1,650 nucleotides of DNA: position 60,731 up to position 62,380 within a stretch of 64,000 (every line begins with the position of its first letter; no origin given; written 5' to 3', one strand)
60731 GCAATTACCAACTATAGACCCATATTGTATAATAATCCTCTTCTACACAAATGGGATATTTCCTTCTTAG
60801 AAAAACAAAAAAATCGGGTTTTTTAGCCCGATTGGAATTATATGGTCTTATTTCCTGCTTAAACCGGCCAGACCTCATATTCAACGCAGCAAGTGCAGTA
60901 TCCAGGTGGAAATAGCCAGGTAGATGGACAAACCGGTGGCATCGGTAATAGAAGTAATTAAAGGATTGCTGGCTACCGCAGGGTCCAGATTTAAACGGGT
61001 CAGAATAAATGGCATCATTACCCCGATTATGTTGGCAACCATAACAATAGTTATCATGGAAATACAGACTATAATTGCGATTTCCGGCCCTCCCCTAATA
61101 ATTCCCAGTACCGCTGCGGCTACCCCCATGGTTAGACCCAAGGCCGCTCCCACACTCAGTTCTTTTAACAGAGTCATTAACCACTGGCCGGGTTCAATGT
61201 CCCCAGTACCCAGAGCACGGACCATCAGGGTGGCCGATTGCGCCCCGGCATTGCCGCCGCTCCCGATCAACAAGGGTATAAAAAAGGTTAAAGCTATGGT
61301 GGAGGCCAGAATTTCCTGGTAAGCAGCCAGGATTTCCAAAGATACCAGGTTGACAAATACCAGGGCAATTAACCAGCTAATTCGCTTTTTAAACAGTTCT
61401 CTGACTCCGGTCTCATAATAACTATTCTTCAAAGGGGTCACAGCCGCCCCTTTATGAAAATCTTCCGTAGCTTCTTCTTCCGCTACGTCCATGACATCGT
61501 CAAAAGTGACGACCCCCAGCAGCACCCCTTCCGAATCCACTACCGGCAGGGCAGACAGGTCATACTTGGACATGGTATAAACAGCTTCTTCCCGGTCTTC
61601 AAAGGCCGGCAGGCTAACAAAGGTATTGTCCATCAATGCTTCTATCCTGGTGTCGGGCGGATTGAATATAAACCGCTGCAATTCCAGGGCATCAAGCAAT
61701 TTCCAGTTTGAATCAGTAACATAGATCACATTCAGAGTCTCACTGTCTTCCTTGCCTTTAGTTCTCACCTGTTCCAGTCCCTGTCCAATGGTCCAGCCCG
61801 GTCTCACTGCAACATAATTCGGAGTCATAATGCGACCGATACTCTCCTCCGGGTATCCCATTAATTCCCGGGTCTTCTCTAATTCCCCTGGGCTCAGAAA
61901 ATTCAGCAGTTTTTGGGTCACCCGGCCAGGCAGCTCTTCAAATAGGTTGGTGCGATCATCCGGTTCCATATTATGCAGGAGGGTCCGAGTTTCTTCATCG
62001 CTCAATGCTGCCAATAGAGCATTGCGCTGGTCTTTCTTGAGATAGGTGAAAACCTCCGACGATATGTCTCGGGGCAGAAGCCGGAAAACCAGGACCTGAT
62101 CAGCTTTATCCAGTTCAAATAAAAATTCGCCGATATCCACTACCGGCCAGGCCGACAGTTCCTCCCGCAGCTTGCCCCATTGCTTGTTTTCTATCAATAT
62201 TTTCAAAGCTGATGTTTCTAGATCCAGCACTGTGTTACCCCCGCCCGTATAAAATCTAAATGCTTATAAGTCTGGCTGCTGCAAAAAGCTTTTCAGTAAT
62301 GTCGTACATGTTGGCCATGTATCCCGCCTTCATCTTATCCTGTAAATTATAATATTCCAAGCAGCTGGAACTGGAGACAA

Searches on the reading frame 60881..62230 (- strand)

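Call 27: search_protein_families(library=pfam, proteins=[window:60881-62230:-])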
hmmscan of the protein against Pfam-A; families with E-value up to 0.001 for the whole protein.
window:60881-62230:- (449 aa): 3 families
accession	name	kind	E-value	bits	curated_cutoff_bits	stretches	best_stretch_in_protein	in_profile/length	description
PF01769.21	MgtE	-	1.1e-34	119.8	27.6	1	318-440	1-125/125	Divalent cation transporter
PF03448.22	MgtE_N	-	2.4e-24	86.3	25.9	1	30-129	3-102/102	MgtE intracellular N domain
PF00571.33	CBS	-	4.9e-14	52.8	24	1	197-249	2-54/57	CBS domain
